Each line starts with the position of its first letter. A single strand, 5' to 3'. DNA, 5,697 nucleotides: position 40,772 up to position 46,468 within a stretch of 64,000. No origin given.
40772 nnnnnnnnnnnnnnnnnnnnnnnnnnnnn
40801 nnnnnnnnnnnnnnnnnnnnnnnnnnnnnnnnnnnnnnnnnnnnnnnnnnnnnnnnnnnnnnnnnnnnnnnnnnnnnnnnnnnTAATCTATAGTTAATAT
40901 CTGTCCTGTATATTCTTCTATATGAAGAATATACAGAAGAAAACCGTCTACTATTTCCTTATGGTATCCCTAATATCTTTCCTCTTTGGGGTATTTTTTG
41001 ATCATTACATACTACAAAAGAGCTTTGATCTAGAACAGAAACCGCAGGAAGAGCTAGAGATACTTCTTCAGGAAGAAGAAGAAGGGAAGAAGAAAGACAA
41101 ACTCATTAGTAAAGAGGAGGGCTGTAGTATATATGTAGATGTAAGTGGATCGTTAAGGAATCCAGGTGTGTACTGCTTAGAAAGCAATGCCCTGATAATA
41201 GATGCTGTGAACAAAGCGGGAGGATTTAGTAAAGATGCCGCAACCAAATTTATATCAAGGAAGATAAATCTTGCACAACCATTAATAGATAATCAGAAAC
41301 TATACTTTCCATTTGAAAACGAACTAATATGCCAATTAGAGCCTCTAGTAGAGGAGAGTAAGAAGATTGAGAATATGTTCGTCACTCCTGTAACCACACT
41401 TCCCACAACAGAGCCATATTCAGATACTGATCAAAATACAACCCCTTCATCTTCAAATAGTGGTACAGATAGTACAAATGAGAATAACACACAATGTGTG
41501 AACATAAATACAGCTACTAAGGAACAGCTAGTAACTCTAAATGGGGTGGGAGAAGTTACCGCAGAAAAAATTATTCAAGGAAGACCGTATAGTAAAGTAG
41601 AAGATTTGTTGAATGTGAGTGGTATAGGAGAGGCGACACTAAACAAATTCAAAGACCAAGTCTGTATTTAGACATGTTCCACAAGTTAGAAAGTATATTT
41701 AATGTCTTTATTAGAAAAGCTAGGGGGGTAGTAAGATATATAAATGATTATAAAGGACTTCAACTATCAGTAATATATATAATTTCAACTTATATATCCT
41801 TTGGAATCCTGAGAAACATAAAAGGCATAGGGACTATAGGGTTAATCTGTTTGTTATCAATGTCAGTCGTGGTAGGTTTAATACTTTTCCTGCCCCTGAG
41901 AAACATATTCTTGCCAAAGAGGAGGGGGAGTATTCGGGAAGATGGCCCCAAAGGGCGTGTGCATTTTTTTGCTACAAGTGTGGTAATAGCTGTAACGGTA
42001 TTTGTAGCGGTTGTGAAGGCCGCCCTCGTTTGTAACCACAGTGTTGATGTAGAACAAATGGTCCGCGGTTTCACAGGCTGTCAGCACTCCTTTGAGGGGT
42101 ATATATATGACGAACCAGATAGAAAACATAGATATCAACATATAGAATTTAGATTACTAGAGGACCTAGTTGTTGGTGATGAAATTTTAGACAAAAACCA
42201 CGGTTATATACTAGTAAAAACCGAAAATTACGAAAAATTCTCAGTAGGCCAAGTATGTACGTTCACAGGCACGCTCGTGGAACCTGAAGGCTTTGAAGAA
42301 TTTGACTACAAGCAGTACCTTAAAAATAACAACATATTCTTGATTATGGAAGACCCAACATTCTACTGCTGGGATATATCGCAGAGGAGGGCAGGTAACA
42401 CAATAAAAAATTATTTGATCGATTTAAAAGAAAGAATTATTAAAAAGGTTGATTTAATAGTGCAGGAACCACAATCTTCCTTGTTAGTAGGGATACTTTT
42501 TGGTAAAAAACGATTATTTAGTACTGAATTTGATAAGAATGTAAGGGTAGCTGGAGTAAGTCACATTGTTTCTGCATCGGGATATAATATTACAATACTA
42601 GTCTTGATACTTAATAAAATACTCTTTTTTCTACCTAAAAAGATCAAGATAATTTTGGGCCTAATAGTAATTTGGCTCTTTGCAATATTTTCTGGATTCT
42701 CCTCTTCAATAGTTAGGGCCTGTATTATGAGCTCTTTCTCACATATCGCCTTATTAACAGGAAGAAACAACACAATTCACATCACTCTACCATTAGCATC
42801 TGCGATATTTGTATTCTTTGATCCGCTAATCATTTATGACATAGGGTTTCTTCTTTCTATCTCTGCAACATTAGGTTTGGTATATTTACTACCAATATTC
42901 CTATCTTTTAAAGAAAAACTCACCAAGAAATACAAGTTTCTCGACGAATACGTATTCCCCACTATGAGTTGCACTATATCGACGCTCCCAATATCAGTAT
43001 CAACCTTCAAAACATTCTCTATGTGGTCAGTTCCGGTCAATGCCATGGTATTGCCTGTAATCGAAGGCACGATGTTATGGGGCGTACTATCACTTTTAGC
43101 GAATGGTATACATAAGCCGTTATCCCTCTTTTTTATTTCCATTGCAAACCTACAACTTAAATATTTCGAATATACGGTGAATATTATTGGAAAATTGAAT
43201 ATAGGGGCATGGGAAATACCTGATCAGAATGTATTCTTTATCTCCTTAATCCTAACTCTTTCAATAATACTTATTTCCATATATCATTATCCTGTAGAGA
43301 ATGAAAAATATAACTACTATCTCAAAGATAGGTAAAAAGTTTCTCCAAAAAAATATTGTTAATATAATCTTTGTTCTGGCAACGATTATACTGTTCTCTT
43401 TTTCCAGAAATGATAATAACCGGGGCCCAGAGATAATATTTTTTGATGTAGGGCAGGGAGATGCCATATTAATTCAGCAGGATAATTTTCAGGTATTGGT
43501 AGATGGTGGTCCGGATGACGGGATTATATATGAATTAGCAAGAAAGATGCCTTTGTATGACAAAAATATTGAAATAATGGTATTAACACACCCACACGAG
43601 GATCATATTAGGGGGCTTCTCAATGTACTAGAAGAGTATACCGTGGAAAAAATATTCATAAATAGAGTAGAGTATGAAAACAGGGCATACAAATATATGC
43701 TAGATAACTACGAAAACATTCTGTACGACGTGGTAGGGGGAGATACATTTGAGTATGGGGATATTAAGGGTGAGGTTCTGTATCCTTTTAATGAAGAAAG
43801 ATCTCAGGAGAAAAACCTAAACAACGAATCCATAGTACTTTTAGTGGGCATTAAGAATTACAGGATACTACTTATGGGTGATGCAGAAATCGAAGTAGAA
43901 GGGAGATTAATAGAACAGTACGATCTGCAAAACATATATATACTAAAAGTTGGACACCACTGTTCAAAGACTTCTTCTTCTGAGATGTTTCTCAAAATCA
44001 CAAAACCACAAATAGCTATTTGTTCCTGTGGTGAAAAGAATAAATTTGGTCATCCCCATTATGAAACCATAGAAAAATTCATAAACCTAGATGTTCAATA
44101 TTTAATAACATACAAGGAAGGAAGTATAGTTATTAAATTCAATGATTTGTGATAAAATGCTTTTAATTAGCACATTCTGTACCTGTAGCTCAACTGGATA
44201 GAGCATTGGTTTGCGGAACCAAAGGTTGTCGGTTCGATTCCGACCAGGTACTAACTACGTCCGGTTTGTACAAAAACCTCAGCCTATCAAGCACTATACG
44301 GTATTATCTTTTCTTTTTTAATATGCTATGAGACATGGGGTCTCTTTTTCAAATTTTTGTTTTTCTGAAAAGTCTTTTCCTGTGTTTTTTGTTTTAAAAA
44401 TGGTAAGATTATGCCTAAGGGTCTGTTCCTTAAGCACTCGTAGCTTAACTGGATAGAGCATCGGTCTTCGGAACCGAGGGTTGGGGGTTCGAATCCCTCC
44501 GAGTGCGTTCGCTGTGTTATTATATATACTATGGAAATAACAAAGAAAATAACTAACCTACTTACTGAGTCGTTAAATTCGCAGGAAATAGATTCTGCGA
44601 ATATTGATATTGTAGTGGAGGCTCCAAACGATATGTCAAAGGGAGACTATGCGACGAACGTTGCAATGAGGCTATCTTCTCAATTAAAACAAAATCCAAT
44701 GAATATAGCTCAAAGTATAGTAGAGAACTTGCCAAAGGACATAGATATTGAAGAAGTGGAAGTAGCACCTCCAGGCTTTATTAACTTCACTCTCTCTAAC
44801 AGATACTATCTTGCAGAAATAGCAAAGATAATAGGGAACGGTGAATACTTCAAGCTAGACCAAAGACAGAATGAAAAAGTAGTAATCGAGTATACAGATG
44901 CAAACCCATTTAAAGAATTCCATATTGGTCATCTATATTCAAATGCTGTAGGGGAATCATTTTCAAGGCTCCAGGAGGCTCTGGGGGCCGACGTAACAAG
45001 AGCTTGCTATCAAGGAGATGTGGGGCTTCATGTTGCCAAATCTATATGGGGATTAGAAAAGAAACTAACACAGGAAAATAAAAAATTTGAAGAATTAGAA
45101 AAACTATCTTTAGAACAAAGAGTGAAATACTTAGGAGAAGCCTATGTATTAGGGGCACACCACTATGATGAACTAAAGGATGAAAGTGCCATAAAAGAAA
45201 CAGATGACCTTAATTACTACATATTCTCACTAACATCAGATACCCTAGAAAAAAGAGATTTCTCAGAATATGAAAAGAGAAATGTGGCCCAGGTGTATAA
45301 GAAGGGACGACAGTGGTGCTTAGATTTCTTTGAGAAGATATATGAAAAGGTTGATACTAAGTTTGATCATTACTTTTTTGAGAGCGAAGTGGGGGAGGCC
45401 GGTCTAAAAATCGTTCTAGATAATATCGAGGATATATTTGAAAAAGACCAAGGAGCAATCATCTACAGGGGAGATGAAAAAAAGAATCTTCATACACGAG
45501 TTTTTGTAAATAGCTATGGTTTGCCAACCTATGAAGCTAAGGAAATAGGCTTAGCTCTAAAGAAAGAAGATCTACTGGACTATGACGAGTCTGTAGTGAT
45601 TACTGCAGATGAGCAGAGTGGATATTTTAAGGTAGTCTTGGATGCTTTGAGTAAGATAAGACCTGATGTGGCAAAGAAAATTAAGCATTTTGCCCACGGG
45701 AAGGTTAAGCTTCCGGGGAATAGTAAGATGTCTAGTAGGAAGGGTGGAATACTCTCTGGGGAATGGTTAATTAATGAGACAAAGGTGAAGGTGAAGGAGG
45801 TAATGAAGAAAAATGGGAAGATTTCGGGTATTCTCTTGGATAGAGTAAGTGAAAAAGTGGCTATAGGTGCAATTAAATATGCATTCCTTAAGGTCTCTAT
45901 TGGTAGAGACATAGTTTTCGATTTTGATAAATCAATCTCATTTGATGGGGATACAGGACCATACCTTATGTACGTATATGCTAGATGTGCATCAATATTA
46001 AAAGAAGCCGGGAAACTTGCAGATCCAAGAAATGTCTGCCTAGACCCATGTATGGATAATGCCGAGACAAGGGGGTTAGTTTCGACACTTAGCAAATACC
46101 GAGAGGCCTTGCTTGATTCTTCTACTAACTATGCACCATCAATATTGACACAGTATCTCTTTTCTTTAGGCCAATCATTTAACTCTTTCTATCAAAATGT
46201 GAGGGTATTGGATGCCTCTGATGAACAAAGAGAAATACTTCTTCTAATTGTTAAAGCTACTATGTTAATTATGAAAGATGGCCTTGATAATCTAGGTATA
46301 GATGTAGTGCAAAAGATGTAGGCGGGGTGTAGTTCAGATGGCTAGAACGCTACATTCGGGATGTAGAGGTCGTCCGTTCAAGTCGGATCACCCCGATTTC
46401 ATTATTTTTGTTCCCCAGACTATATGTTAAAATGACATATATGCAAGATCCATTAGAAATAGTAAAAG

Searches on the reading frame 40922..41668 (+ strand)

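Call 10: search_protein_families(library=pfam, proteins=[window:40922-41668:+], max_evalue=0.01)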
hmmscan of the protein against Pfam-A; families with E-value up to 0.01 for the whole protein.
window:40922-41668:+ (249 aa): 8 families
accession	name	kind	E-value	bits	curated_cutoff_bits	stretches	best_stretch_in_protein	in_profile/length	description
PF12836.13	HHH_3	-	3.3e-15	56.4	27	1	189-247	2-64/65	Helix-hairpin-helix motif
PF00633.29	HHH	-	2.6e-11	43.2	24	1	194-218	4-28/30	Helix-hairpin-helix motif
PF10531.15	SLBB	-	4.5e-08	33.2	27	1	71-108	1-38/55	SLBB domain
PF14520.12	HHH_5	-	1.1e-05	26.2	27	0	197-219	31-53/57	Helix-hairpin-helix domain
PF06514.17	PsbU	-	3.2e-05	24.3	24.5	1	188-244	10-66/93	Photosystem II 12 kDa extrinsic protein (PsbU)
PF03934.19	T2SSK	-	8.5e-05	23.3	24.2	1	193-238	1-50/63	Type II secretion system (T2SS), protein K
PF12826.13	HHH_2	-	0.0022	18.6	27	0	194-218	28-52/64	Helix-hairpin-helix motif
PF22461.2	SLBB_2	-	0.0066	17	27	0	72-107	3-40/79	SLBB domain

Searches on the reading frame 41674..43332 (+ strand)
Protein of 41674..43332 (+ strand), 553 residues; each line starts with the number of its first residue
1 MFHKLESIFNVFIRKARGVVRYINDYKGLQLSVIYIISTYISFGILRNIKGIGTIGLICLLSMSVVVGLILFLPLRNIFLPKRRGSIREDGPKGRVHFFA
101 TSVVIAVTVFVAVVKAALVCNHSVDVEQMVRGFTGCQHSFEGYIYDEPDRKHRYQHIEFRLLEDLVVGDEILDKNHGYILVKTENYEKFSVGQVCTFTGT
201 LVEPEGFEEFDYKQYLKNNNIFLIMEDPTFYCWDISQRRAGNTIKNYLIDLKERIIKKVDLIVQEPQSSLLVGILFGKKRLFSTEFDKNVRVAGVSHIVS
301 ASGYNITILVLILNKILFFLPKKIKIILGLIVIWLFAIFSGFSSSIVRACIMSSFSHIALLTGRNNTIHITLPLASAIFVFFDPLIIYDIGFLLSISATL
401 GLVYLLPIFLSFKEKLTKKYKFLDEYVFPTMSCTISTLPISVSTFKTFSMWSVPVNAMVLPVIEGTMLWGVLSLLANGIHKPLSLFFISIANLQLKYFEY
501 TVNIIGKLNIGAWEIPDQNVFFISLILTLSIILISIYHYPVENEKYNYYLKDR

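Call 10: search_protein_families(library=pfam, proteins=[window:41674-43332:+], max_evalue=0.01)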
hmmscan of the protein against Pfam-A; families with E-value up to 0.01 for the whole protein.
window:41674-43332:+ (553 aa): 2 families
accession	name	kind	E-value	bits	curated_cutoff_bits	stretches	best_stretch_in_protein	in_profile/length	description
PF03772.21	Competence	-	6.2e-41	141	23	1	274-534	1-264/270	Competence protein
PF13567.11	DUF4131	-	1.1e-11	45.2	31.6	1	65-225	13-157/165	Domain of unknown function (DUF4131)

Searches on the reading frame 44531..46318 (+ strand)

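Call 10: search_protein_families(library=pfam, proteins=[window:44531-46318:+], max_evalue=0.01)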
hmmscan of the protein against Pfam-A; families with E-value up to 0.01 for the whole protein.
window:44531-46318:+ (596 aa): 3 families
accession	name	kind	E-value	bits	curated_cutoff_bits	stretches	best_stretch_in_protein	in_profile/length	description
PF00750.26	tRNA-synt_1d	-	4.8e-29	101.9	23.3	1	97-465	2-349/349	tRNA synthetases class I (R), catalytic domain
PF03485.21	Arg_tRNA_synt_N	-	3.2e-25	89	21.5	1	6-88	2-85/85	Arginyl tRNA synthetase N terminal domain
PF05746.21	DALR_1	-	6.9e-25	87.8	22.3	1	479-596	1-117/117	DALR anticodon binding domain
